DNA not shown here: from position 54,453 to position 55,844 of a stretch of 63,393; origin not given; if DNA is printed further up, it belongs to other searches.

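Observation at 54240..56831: AT-rich island pairs an EcoRI-family adenine methylase with a DUF262-HNH nuclease instead of an EcoRI-like endonuclease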

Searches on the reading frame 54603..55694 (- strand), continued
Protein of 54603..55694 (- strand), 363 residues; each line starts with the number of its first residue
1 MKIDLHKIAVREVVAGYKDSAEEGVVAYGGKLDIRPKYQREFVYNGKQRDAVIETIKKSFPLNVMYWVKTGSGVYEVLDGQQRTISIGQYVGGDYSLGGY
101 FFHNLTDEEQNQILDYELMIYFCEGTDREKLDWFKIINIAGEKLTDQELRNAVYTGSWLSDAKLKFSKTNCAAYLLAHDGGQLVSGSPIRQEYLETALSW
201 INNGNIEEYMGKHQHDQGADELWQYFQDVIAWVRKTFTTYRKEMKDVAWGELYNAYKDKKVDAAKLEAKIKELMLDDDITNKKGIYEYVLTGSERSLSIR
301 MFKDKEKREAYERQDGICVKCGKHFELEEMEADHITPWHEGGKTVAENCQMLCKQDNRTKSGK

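Call 77: fold_search(model_id=the predicted structure, library=pdb)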
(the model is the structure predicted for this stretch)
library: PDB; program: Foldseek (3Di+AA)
matches with E <= 10: 237; with E <= 0.001: 0
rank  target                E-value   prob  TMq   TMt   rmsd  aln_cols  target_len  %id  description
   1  7bnr_A                1.0e-03  1.00  0.25  0.42  13.1       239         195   12  Crystal structure of a ParB Q52A mutant from Myxococcus xanthus bound to CTPyS (released 2021-09-08)
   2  6sdk_A                1.4e-03  0.99  0.25  0.40  13.4       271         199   15  Crystal structure of bacterial ParB dimer bound to CDP (released 2019-10-23)
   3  7bnk_A                2.1e-03  1.00  0.26  0.44  13.2       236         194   13  Crystal structure of ParB from Myxococcus xanthus bound to CDP and Monothiophosphate (released 2021-09-08)
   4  6sdk_B                2.9e-03  1.00  0.24  0.40  13.8       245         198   15  Crystal structure of bacterial ParB dimer bound to CDP (released 2019-10-23)
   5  7ng0                  3.4e-03  1.00  0.26  0.43  14.6       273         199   14  Crystal structure of N- and C-terminally truncated Geobacillus thermoleovorans nucleoid occlusion protein Noc (released 2021-02-17)
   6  7bnr_B                3.6e-03  0.99  0.25  0.43  14.3       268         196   12  Crystal structure of a ParB Q52A mutant from Myxococcus xanthus bound to CTPyS (released 2021-09-08)
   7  7p9k_A                3.6e-03  0.96  0.31  0.22  15.7       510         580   12  BrxU, GmrSD-family Type IV restriction enzyme (released 2021-12-08)
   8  4h9d_A                4.0e-03  1.00  0.12  0.41   7.7        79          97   29  Crystal Structure of Mn-dependent Gme HNH nicking endonuclease from Geobacter metallireducens GS-15, Northeast Structu (released 2012-10-10)
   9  7ol9_B                4.2e-03  0.99  0.24  0.37  16.1       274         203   12  Crystal structure of C-terminally truncated Bacillus subtilis nucleoid occlusion protein (Noc) complexed to the Noc-bi (released 2022-03-09)
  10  7bnk_B                5.3e-03  1.00  0.25  0.44  13.1       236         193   11  Crystal structure of ParB from Myxococcus xanthus bound to CDP and Monothiophosphate (released 2021-09-08)
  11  9k32_A                5.3e-03  0.47  0.16  0.08  26.6       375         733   16  Cryo-EM structure of the NbaCas9-guide RNA-target DNA complex (released 2026-02-04)
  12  7bm8_A                5.6e-03  1.00  0.26  0.47  13.3       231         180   11  Crystal structure of the C-terminally truncated chromosome-partitioning protein ParB from Caulobacter crescentus compl (released 2021-04-28)
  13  6jiv_A                5.9e-03  0.98  0.35  0.26  13.0       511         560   11  SspE crystal structure (released 2020-03-25)
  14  7o0n_A                7.7e-03  0.99  0.25  0.44  13.2       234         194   14  Crystal structure of a ParB E93A mutant from Myxococcus xanthus bound to CDP and monothiophosphate (released 2021-09-15)
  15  7ol9_A                1.0e-02  0.85  0.17  0.28  17.9       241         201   14  Crystal structure of C-terminally truncated Bacillus subtilis nucleoid occlusion protein (Noc) complexed to the Noc-bi (released 2022-03-09)
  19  4h9d_C                1.8e-02  1.00  0.13  0.52   2.0        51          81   37  Crystal Structure of Mn-dependent Gme HNH nicking endonuclease from Geobacter metallireducens GS-15, Northeast Structu (released 2012-10-10)
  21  4h9d_B                2.4e-02  1.00  0.12  0.43   7.3        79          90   28  Crystal Structure of Mn-dependent Gme HNH nicking endonuclease from Geobacter metallireducens GS-15, Northeast Structu (released 2012-10-10)
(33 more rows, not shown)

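Call 78: fold_search(model_id=the predicted structure, library=viral)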
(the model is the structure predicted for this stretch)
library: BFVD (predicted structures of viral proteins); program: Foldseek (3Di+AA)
matches with E <= 10: 687; with E <= 0.001: 34
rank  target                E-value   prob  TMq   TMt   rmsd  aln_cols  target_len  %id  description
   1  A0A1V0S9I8            1.4e-11  1.00  0.31  0.30  18.7       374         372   16  GmrSD restriction endonucleases N-terminal domain-containing protein [Catovirus CTV1]
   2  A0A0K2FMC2            1.0e-10  1.00  0.33  0.27  18.7       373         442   17  (no name in the UniProt tables at hand)
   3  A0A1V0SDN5            6.6e-10  1.00  0.32  0.30  16.5       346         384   14  GmrSD restriction endonucleases N-terminal domain-containing protein [Indivirus ILV1]
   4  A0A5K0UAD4            3.2e-09  1.00  0.32  0.24  18.8       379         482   12  GmrSD restriction endonucleases N-terminal domain-containing protein [Yasminevirus sp. GU-2018]
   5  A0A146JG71            3.9e-09  1.00  0.28  0.32  17.0       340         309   17  (no name in the UniProt tables at hand)
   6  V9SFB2                6.4e-09  1.00  0.31  0.36  15.3       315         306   15  Putative nuclease [Tunisvirus fontaine2]
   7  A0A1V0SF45            7.9e-09  1.00  0.32  0.32  17.6       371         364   14  GmrSD restriction endonucleases N-terminal domain-containing protein [Hokovirus HKV1]
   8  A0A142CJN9            8.8e-09  1.00  0.41  0.46  12.3       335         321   13  (no name in the UniProt tables at hand)
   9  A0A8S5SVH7            2.0e-08  1.00  0.50  0.27   7.2       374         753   10  DUF262 domain-containing protein [Siphoviridae sp. ctqPo10]
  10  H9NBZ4                2.6e-08  1.00  0.30  0.58   6.5       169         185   19  (no name in the UniProt tables at hand)
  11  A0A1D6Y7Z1            1.7e-07  1.00  0.29  0.69   3.8       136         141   13  (no name in the UniProt tables at hand)
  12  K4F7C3                1.8e-07  1.00  0.30  0.28  20.2       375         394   15  GmrSD restriction endonucleases N-terminal domain-containing protein [Cronobacter phage vB_CsaM_GAP32]
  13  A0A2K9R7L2            2.2e-07  1.00  0.32  0.29  21.6       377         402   13  (no name in the UniProt tables at hand)
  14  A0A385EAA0            2.8e-07  1.00  0.30  0.48   7.2       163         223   20  GmrSD restriction endonucleases N-terminal domain-containing protein [Caulobacter phage CcrPW]
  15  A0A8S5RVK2            2.8e-07  1.00  0.31  0.42   8.6       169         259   20  GmrSD restriction endonucleases N-terminal domain-containing protein [Siphoviridae sp. ctHip2]
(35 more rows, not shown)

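Call 84: search_dna_similar(query=window:54603-55694:-, collection=plasmids, mode=protein, max_rows=60, max_evalue=1e-30)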
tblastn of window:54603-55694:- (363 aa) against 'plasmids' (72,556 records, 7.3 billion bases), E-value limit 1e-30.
Records with a match: 50; places in all: 52; records where one place covers at least 80% of the query: 43.
Best place of each record, by identity: 60-80% 4; <60% 46.
By first word of the organism name: Enterococcus 12; Variovorax 3; Apilactobacillus 3; uncultured 2; Gordonia 2; Dietzia 2; Rhodococcus 2; Pseudarthrobacter 2; Aerococcus 2; Mammaliicoccus 1; and 19 more.
By predicted mobility (MOB-suite, as given by PLSDB): non-mobilizable 30; conjugative 13; mobilizable 7.
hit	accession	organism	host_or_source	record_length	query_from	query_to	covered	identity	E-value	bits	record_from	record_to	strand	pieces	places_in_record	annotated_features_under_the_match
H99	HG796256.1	uncultured bacterium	-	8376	1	363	100%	63.1%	6e-152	480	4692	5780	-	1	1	CDS (x2)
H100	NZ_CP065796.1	Mammaliicoccus sciuri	environment,single cell,feed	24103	1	362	100%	62.2%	5e-148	469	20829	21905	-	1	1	DUF262 domain-containing protein | adenine-specific methyltransferase EcoRI family protein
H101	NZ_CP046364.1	Macrococcoides canis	dog,swabs,ear infection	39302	1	362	100%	61.6%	6e-151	477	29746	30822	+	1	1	DUF262 domain-containing protein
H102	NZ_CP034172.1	Chryseobacterium taklimakanense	Homo sapiens,Blood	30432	1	363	100%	59.9%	2e-144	459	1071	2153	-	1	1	DUF262 domain-containing protein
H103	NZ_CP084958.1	Sulfitobacter indolifex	cell culture,Seawater from the North ...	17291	1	362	100%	58.8%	1e-141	450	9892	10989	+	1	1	DUF262 domain-containing protein | adenine-specific methyltransferase EcoRI family protein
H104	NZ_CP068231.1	Aeromonas caviae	combined sewer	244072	1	363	100%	57.8%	8e-139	442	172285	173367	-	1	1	DUF262 domain-containing protein | adenine-specific methyltransferase EcoRI family protein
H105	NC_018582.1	Gordonia sp. KTR9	-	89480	1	363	100%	54.5%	1e-132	424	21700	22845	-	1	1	DUF262 domain-containing protein | adenine-specific methyltransferase EcoRI family protein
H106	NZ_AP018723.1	Thiomicrorhabdus aquaedulcis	-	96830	1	363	100%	53.9%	2e-129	416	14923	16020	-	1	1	DUF262 domain-containing protein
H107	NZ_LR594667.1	Variovorax sp. SRS16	linuron-contaminated soil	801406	1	362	100%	54.0%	7e-135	431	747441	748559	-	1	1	DUF262 domain-containing protein | adenine-specific methyltransferase EcoRI family protein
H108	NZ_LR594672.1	Variovorax sp. PBL-E5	linuron-contaminated soil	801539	1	362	100%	54.0%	7e-135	431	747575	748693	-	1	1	DUF262 domain-containing protein | adenine-specific methyltransferase EcoRI family protein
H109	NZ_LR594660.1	Variovorax sp. PBL-H6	linuron-contaminated soil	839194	1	362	100%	54.0%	7e-135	431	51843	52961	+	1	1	DUF262 domain-containing protein | adenine-specific methyltransferase EcoRI family protein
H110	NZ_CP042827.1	Ruania zhangjianzhongii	bat,pure culture,feces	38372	1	360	99%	54.3%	2e-127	410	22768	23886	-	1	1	DUF262 domain-containing protein | adenine-specific methyltransferase EcoRI family protein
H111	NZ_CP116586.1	Enterococcus dispar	Bos taurus,whole organism,fecal sample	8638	1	361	99%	51.6%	3e-124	400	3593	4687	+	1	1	DUF262 domain-containing protein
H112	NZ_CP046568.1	Dietzia sp. DQ12-45-1b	product water from oilfield,product ...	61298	1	360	99%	49.5%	9e-105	345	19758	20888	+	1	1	DUF262 domain-containing protein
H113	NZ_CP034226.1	Ligilactobacillus agilis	Chicken,Mixed culture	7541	1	362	100%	48.7%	5e-107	351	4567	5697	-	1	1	DUF262 domain-containing protein | adenine-specific methyltransferase EcoRI family protein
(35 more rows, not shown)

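Call 98: search_protein_families(library=padloc, alignment_id=A3, max_evalue=0.00001)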
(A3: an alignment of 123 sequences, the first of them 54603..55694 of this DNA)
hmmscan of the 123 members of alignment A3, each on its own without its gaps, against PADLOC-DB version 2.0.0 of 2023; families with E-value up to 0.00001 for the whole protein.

A. member 1, window:54603-55694:- (363 aa): 3 families
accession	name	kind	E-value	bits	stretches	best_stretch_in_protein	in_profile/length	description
PDLC03418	REase_II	-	2.1e-138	459.5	1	1-363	1-372/372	Type II restriction enzyme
PDLC03877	NsnA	-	1.5e-24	84.9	1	30-158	63-204/385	-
PDLC04027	PD-T4-2_A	-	2.2e-10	38.1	0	30-91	50-112/363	-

B. families by the number of members that match (of 123 scanned): 21 families
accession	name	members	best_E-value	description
PDLC03418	REase_II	123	2.2e-144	Type II restriction enzyme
PDLC03877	NsnA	123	6.6e-33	-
PDLC04027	PD-T4-2_A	119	4e-20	-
PDLC04151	HEC-05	26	4.3e-09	-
PDLC04150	HEC-05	8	1e-07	-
PDLC03478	REase_II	7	1.9e-07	Type II restriction enzyme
PDLC01256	Cas9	5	1e-07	"CAS-II-A,CAS-II-B,CAS-II-C; effector__SPE"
PDLC03656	mREase_IV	4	1.9e-06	Type IV methyl-directed restriction enzyme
PDLC00973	Cas9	3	5.1e-07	CRISPR subtype II RNA-guided endonuclease Cas9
PDLC00346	PtuB1|PtuB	2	1.6e-08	Unknown function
PDLC00325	PtuB1|PtuB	2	6.9e-06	Unknown function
PDLC01460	Cas9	2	7.7e-06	"CAS-II-A,CAS-II-B,CAS-II-C; effector__SPE"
PDLC00332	PtuB1|PtuB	1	3e-09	Unknown function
PDLC00314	PtuB1|PtuB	1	1.5e-07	Unknown function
PDLC00337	PtuB1|PtuB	1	2.1e-07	Unknown function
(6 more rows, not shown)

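Call 99: search_protein_families(library=padloc, proteins=[L081:2199-3281:+, L088:3001-4173:+, L089:2986-4149:+, L087:3977-5140:+, P0257], max_evalue=0.00001)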
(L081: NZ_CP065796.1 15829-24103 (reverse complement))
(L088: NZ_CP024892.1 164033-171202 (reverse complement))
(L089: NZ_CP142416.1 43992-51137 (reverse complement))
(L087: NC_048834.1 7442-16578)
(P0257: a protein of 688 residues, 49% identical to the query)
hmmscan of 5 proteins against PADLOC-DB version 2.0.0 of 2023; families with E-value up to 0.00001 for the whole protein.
L081:2199-3281:+ (360 aa): 3 families
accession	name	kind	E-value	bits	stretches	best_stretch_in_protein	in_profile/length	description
PDLC03418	REase_II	-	3e-142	472.2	1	1-359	1-371/372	Type II restriction enzyme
PDLC03877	NsnA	-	2.2e-27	94.3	1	29-158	62-204/385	-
PDLC04027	PD-T4-2_A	-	3.3e-14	50.7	1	29-157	49-198/363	-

L088:3001-4173:+ (390 aa): 4 families
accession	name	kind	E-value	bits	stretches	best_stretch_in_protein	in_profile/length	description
PDLC03418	REase_II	-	3.4e-88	294.3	1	10-390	10-372/372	Type II restriction enzyme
PDLC03877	NsnA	-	2.9e-28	97.2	1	32-220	63-261/385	-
PDLC04027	PD-T4-2_A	-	3.1e-16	57.4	1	31-208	49-238/363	-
PDLC04151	HEC-05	-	8.9e-07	26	0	71-106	106-141/600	-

L089:2986-4149:+ (387 aa): 3 families
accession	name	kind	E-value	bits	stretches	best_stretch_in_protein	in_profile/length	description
PDLC03418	REase_II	-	9.2e-91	302.7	1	8-386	7-371/372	Type II restriction enzyme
PDLC03877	NsnA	-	2e-29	101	1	34-217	64-251/385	-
PDLC04027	PD-T4-2_A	-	2.4e-14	51.2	1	33-218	50-248/363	-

L087:3977-5140:+ (387 aa): 3 families
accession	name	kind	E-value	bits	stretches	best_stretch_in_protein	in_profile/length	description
PDLC03418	REase_II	-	1e-84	282.8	1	7-387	6-372/372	Type II restriction enzyme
PDLC03877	NsnA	-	2e-27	94.4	1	33-207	63-243/385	-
PDLC04027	PD-T4-2_A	-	4.4e-13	47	1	33-240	50-283/363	-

P0257 (688 aa): 4 families
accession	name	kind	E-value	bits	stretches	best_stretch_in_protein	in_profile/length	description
PDLC03418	REase_II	-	7.4e-111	368.9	1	320-686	7-372/372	Type II restriction enzyme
PDLC03297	MTase_II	-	3.5e-68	228.5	1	8-290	15-328/332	Type II methyltransferase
PDLC03877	NsnA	-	3.5e-32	110.1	1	347-532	63-250/385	-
PDLC04027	PD-T4-2_A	-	1e-16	58.9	1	340-561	44-287/363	-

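Call 100: get_annotated_region(hit=H35, flank=2500)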
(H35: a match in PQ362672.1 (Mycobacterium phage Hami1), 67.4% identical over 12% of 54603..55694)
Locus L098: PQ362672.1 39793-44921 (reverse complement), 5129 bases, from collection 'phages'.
description: Mycobacterium phage Hami1, complete genome.
organism: Mycobacterium phage Hami1 (NCBI taxid 3374971)
taxonomy: Viruses; Duplodnaviria; Heunggongvirae; Uroviricota; Caudoviricetes
host: Mycobacterium smegmatic mc2 155; source: soil; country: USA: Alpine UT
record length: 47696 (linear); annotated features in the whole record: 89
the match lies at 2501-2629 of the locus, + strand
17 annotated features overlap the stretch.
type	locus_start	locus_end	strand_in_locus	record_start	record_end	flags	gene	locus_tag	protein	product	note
CDS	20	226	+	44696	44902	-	81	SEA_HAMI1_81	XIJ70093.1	hypothetical protein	-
CDS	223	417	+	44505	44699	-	80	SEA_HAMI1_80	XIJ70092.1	hypothetical protein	-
CDS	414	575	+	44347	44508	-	79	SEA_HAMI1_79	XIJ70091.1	hypothetical protein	-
CDS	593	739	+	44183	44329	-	78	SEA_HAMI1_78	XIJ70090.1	hypothetical protein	-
CDS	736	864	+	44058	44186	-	77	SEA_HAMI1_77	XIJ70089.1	hypothetical protein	-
CDS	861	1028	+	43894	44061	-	76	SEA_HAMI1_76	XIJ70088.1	hypothetical protein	-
CDS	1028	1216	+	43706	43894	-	75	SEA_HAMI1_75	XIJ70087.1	hypothetical protein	-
CDS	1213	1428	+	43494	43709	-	74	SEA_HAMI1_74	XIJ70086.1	hypothetical protein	-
CDS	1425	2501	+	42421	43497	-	73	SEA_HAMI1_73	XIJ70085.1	DNA methyltransferase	-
CDS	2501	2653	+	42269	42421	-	72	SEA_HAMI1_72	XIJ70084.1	hypothetical protein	-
CDS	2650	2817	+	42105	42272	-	71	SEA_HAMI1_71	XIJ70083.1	hypothetical protein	-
CDS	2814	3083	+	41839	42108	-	70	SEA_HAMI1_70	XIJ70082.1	hypothetical protein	-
CDS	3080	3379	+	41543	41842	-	69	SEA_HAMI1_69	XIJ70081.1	hypothetical protein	-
CDS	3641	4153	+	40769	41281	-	68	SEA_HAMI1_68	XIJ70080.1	immunity repressor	-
CDS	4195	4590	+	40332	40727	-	67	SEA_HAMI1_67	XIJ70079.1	hypothetical protein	-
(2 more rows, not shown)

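Call 101: search_protein_families(library=pfam, proteins=[L098:1425-2501:+, L098:2501-2653:+], max_evalue=0.01)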
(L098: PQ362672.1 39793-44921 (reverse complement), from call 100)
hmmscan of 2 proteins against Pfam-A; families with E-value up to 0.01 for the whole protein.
L098:1425-2501:+ (358 aa): 1 family
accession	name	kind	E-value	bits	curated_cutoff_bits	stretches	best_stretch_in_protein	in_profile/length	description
PF13651.11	EcoRI_methylase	-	2e-138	461.9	26.4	1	10-310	2-304/345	Adenine-specific methyltransferase EcoRI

L098:2501-2653:+ (50 aa): 0 families
